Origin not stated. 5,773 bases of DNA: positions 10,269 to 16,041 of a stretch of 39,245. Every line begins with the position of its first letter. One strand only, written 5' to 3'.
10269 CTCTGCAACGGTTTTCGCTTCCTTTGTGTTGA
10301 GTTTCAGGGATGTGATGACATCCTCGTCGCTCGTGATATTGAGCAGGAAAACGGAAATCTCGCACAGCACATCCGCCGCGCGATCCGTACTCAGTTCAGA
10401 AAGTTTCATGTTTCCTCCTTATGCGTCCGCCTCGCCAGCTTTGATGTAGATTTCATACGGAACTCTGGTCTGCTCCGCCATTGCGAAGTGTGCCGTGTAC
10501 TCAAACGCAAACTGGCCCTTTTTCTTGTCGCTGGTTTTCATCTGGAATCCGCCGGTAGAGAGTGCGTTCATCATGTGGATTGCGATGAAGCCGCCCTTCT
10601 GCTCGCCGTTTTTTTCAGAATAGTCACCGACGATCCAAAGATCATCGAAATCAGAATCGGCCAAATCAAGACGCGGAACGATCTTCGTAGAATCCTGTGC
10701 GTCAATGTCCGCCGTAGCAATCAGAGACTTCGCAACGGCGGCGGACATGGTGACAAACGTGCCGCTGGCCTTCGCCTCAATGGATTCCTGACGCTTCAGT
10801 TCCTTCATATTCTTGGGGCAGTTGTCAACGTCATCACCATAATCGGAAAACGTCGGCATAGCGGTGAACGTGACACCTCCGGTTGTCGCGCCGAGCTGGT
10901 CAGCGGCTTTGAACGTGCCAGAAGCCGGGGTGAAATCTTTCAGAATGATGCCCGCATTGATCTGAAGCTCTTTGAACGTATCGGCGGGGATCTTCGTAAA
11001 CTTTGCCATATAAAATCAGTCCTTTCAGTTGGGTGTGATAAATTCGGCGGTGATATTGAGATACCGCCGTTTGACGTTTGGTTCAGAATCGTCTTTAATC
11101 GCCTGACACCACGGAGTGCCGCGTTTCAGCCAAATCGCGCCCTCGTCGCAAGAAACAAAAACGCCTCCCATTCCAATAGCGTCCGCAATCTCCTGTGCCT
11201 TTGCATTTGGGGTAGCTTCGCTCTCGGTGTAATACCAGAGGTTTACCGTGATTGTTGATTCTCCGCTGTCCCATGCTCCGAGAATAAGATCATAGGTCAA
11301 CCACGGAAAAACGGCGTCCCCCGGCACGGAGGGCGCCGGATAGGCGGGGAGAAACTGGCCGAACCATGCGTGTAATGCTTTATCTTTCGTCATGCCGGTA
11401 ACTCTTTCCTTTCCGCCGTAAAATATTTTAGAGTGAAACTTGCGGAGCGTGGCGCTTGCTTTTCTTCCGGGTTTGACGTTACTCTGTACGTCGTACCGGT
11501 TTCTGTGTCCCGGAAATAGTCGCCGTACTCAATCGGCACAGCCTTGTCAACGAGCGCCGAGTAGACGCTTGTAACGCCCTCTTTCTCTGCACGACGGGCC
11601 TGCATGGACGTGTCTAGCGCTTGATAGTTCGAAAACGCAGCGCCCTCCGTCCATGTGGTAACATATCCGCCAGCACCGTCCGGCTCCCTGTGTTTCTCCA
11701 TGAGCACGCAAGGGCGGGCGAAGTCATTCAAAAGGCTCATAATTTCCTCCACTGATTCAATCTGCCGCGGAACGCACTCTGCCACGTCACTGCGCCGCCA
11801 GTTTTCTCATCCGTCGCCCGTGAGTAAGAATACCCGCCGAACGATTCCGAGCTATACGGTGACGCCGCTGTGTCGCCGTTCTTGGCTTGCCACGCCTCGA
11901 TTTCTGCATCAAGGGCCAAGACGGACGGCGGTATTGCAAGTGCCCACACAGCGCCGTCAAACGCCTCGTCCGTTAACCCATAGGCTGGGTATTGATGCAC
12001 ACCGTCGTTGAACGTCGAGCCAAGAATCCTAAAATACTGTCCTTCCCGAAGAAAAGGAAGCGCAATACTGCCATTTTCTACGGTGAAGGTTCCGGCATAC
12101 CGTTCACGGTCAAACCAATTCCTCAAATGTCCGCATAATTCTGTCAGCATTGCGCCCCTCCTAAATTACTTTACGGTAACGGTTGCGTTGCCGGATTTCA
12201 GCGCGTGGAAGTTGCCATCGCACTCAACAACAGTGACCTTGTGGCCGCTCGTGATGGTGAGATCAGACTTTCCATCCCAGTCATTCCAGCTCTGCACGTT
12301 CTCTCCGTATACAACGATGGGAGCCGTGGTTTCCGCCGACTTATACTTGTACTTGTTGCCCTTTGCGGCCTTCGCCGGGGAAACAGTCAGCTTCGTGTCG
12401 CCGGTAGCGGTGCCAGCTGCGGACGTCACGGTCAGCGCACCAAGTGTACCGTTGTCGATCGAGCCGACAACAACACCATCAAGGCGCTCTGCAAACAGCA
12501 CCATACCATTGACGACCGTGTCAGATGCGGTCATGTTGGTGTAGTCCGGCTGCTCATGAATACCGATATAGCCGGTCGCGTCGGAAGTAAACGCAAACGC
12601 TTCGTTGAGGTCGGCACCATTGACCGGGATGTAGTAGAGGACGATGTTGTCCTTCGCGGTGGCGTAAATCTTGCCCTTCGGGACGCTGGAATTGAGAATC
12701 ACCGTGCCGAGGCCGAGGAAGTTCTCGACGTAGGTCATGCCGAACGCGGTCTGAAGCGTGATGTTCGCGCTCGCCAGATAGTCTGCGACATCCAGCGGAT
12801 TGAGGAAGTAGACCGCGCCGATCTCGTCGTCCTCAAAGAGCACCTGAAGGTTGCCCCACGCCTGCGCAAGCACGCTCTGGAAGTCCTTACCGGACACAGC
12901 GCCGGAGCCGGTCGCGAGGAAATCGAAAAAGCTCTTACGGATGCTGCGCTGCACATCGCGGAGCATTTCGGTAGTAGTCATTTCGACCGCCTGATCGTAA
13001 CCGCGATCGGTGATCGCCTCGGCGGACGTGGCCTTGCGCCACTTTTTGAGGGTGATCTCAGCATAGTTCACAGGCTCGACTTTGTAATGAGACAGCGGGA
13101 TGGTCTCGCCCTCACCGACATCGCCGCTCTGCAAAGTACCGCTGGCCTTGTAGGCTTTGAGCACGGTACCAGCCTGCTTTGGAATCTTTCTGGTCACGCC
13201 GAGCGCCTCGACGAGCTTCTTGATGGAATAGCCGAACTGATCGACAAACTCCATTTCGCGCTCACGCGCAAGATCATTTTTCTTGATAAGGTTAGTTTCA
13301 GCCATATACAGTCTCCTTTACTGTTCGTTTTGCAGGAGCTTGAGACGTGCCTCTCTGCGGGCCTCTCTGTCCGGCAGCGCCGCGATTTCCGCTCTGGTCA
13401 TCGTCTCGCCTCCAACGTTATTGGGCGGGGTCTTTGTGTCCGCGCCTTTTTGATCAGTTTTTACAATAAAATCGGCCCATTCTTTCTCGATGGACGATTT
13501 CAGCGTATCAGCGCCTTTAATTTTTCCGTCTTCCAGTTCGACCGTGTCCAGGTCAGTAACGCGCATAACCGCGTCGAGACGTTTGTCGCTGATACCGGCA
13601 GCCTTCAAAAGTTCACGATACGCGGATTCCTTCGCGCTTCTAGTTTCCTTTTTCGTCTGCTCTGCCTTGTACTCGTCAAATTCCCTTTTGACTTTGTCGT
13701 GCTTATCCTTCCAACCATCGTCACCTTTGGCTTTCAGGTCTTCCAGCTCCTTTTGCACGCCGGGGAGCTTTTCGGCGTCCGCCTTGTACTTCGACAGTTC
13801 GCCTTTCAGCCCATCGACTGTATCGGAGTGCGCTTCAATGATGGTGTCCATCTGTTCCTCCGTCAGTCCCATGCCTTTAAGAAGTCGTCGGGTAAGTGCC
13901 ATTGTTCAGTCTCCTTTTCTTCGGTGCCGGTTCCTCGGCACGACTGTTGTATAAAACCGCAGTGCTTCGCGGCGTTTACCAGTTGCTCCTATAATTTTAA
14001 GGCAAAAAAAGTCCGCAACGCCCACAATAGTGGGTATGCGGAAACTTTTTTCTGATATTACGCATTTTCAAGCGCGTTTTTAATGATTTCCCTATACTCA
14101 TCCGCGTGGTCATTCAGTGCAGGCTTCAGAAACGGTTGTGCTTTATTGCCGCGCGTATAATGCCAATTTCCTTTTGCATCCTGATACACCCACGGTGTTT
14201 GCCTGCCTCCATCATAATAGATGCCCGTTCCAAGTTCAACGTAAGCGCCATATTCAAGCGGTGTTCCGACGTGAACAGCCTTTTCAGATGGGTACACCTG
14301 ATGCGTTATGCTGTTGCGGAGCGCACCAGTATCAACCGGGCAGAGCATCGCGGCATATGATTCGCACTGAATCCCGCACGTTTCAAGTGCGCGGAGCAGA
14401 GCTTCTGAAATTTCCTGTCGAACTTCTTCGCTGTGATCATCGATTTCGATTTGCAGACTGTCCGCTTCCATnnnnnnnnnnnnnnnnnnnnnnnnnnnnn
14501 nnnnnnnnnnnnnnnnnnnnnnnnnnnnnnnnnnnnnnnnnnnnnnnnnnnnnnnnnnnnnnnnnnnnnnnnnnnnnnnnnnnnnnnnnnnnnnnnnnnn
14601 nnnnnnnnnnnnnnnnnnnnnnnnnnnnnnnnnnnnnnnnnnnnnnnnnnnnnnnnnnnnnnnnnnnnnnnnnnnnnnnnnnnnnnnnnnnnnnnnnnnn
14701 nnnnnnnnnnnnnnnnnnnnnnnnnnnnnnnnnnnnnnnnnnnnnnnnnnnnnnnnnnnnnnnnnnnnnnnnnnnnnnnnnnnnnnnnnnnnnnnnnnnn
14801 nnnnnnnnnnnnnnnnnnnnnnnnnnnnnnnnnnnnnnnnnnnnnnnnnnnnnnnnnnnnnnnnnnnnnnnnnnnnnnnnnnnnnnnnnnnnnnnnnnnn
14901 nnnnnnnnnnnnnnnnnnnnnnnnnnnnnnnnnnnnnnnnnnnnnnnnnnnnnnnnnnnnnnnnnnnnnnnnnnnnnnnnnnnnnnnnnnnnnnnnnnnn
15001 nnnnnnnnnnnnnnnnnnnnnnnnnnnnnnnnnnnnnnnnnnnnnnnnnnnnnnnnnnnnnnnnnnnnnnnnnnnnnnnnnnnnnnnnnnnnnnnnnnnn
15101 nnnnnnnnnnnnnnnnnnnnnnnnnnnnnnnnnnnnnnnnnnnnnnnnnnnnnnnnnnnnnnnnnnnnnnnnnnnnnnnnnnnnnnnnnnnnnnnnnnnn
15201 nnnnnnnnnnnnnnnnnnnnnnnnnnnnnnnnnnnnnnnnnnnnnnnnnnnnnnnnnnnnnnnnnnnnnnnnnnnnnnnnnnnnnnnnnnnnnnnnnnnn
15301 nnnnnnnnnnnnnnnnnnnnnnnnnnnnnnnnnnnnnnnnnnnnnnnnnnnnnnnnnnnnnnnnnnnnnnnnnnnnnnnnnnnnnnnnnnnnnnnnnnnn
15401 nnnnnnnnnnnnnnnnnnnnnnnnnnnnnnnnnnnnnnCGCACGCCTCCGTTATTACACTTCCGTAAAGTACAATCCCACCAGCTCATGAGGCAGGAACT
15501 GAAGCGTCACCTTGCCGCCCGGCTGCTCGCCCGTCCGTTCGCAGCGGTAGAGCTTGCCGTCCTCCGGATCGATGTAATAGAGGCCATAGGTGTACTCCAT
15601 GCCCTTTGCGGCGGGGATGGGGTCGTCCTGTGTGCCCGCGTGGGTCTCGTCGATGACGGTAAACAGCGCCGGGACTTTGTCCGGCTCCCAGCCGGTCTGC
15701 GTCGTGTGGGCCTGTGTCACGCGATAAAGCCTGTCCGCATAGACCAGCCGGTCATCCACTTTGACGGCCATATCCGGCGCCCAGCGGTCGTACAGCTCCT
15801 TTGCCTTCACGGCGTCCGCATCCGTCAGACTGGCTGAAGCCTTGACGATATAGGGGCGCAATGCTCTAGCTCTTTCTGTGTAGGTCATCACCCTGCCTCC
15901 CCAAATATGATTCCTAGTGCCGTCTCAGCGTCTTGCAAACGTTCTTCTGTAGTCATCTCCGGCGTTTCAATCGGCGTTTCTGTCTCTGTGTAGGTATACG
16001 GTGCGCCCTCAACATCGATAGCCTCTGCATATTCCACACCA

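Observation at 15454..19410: Fibre/adhesin-like module inserted between portal and MuF head-morphogenesis genes while the canonical RBP slot is empty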

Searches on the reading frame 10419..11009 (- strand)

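Call 8: search_protein_families(library=pfam, proteins=[window:10419-11009:-], max_evalue=0.01)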
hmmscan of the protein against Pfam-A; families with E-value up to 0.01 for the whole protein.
window:10419-11009:- (196 aa): 0 families

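Call 36: search_protein_families(library=phrogs, proteins=[window:10419-11009:-], max_evalue=0.001)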
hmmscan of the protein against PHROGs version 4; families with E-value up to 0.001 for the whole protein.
window:10419-11009:- (196 aa): 1 family
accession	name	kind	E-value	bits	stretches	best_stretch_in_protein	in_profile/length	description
phrog_885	-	tail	5.3e-23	82.5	1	3-191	5-195/338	major tail protein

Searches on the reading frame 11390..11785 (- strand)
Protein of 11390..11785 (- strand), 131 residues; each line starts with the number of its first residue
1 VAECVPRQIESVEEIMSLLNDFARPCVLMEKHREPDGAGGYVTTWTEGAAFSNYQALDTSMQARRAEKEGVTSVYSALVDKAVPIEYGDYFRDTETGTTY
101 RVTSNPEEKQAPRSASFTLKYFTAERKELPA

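Call 81: search_protein_families(library=pfam, proteins=[window:11390-11785:-], max_evalue=0.01)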
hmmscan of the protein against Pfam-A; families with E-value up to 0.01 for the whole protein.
window:11390-11785:- (131 aa): 1 family
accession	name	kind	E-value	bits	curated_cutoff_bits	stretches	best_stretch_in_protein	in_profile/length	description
PF05521.18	Phage_HCP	-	0.0014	19.7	25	1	21-109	5-92/106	Phage head completion protein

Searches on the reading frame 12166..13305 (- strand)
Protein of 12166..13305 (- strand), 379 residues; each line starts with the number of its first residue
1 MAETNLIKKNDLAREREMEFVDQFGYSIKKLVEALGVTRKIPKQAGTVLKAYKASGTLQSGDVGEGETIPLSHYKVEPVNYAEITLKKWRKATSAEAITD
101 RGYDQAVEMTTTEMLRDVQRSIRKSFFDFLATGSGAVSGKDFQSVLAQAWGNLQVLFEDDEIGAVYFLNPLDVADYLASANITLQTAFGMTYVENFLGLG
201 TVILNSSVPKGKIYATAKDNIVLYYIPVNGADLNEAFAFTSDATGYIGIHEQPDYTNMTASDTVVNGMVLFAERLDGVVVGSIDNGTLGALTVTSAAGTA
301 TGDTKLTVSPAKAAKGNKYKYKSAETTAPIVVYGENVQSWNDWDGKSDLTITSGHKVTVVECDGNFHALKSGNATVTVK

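Call 8: search_protein_families(library=pfam, proteins=[window:12166-13305:-], max_evalue=0.01)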
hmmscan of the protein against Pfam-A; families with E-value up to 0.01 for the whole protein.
window:12166-13305:- (379 aa): 1 family
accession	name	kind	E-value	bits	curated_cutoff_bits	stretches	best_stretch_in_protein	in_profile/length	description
PF18316.7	S-l_SbsC_C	-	3.6e-12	47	26.6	1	297-378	2-85/86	S-layer protein SbsC C-terminal domain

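Call 36: search_protein_families(library=phrogs, proteins=[window:12166-13305:-], max_evalue=0.001)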
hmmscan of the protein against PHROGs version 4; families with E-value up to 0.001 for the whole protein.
window:12166-13305:- (379 aa): 1 family
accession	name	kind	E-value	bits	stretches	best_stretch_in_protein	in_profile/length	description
phrog_544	-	head and packaging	3.7e-56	191.6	1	1-282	6-272/282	major head protein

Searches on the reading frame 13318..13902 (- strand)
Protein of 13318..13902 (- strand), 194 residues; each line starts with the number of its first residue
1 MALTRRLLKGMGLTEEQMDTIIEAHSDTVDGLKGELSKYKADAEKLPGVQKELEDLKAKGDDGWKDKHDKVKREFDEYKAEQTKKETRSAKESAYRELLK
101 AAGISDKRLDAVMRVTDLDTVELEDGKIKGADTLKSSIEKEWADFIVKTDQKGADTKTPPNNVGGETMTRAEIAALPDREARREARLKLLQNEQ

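Call 8: search_protein_families(library=pfam, proteins=[window:13318-13902:-], max_evalue=0.01)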
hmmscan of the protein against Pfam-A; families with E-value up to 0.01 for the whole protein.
window:13318-13902:- (194 aa): 1 family
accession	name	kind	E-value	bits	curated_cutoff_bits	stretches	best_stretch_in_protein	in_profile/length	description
PF06810.17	Phage_scaffold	-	6.9e-20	72.1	35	1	5-165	3-168/170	Phage capsid assembly scaffolding protein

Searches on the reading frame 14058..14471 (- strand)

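Call 8: search_protein_families(library=pfam, proteins=[window:14058-14471:-], max_evalue=0.01)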
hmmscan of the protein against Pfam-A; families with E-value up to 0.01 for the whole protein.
window:14058-14471:- (137 aa): 1 family
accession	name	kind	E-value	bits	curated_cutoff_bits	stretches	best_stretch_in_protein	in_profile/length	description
PF04883.17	HK97-gp10_like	-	1.2e-05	26.6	21.4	1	15-81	8-78/78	Bacteriophage HK97-gp10, putative tail-component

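Call 36: search_protein_families(library=phrogs, proteins=[window:14058-14471:-], max_evalue=0.001)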
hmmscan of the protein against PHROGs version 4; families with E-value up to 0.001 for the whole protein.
window:14058-14471:- (137 aa): 4 families
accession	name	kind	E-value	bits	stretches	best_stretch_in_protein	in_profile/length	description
phrog_5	-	connector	7.8e-20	72.7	1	24-136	114-207/239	tail completion or Neck1 protein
phrog_222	-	connector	2.6e-06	28.3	0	62-136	143-198/276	tail completion or Neck1 protein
phrog_1929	-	connector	0.00016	23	1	44-83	46-86/109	head-tail connector protein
phrog_556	-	head and packaging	0.00032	21.5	0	7-133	48-156/295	minor head protein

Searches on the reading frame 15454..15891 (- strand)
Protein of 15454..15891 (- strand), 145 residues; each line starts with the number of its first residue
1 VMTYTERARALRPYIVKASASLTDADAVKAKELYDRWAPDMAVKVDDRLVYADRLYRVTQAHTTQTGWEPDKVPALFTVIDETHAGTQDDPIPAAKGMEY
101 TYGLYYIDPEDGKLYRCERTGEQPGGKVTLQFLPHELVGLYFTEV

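Call 4: search_protein_families(library=pfam, proteins=[window:15454-15891:-], max_evalue=0.1)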
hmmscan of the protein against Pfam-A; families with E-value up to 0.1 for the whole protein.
window:15454-15891:- (145 aa): 1 family
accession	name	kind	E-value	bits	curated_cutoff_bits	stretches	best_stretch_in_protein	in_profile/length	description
PF02839.19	CBM_5_12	-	1e-08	35.5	26.2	1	37-77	2-43/44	Carbohydrate-binding module family 5/12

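Call 5: search_protein_families(library=phrogs, proteins=[window:15454-15891:-], max_evalue=0.1)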
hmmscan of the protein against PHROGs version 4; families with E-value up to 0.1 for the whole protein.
window:15454-15891:- (145 aa): 2 families
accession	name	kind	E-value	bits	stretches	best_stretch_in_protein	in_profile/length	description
phrog_27545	-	unknown function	2.9e-44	151.8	1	8-145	6-145/146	-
phrog_30034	-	unknown function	1.3e-18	68.7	1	19-124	134-244/263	-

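Call 13: search_dna_similar(query=window:15454-15891:-, collection=phages, mode=protein, max_rows=40, max_evalue=0.001)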
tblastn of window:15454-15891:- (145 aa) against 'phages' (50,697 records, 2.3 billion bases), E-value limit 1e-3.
Records with a match: 28; places in all: 28; records where one place covers at least 80% of the query: 7.
Best place of each record, by identity: 80-90% 1; 60-80% 1; <60% 26.
By first word of the organism name: Corynebacterium 15; Bacteriophage 9; uncultured 2; Aerococcus 1; phage 1.
By host as written in the record: Corynebacterium xerosis 15; - 12; Aerococcus viridans AV-X1 1.
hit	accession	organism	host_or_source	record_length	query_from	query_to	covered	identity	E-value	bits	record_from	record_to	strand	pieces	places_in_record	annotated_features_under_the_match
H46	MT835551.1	Bacteriophage sp.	human fecal samples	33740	1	145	100%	84.8%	3e-79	259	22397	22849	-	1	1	record has no annotation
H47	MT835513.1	Bacteriophage sp.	human fecal samples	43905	6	145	97%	60.4%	3e-48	171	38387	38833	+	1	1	record has no annotation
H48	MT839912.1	Bacteriophage sp.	human fecal samples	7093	6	144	96%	46.8%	1e-33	129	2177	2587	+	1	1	record has no annotation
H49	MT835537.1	Bacteriophage sp.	human fecal samples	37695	21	145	86%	42.1%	2e-17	83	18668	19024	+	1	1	record has no annotation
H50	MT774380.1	uncultured phage cr1_1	human feces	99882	22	141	83%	40.3%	6e-16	79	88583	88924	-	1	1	hypothetical protein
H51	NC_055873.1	uncultured phage cr1_1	human feces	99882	22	141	83%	40.3%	6e-16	79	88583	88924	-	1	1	hypothetical protein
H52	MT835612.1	Bacteriophage sp.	human fecal samples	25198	19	145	88%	31.5%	6e-7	53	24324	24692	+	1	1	record has no annotation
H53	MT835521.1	Bacteriophage sp.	human fecal samples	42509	1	103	71%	34.9%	2e-7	54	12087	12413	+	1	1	record has no annotation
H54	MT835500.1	Bacteriophage sp.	human fecal samples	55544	22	107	59%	40.2%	3e-10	62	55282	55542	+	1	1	record has no annotation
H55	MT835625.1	Bacteriophage sp.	human fecal samples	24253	54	122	48%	42.3%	4e-5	47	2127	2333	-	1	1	record has no annotation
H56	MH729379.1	Aerococcus phage vB_AviM_AVP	Aerococcus viridans AV-X1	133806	19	78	41%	40.0%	6e-6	50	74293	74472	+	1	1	hypothetical protein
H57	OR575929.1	phage csAssE-Sib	human gut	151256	55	110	39%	40.7%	2e-4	46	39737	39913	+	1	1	carbohydrate binding domain protein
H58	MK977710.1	Corynebacterium phage Stiles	Corynebacterium xerosis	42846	37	77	28%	53.7%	8e-6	50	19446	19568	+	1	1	20: hypothetical protein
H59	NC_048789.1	Corynebacterium phage Stiles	Corynebacterium xerosis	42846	37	77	28%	53.7%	8e-6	50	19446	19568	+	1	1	20: hypothetical protein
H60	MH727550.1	Corynebacterium phage Juicebox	Corynebacterium xerosis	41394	37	77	28%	53.7%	9e-6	49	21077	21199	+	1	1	22: hypothetical protein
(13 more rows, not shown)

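Call 20: get_annotated_region(hit=H47, flank=10000)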
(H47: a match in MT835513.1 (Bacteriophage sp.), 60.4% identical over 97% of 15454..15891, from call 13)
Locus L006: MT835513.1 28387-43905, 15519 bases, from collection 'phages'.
description: UNVERIFIED: Bacteriophage sp. clone scaffold_80 genomic sequence.
organism: Bacteriophage sp. (NCBI taxid 38018)
taxonomy: Viruses
host: -; source: human fecal samples; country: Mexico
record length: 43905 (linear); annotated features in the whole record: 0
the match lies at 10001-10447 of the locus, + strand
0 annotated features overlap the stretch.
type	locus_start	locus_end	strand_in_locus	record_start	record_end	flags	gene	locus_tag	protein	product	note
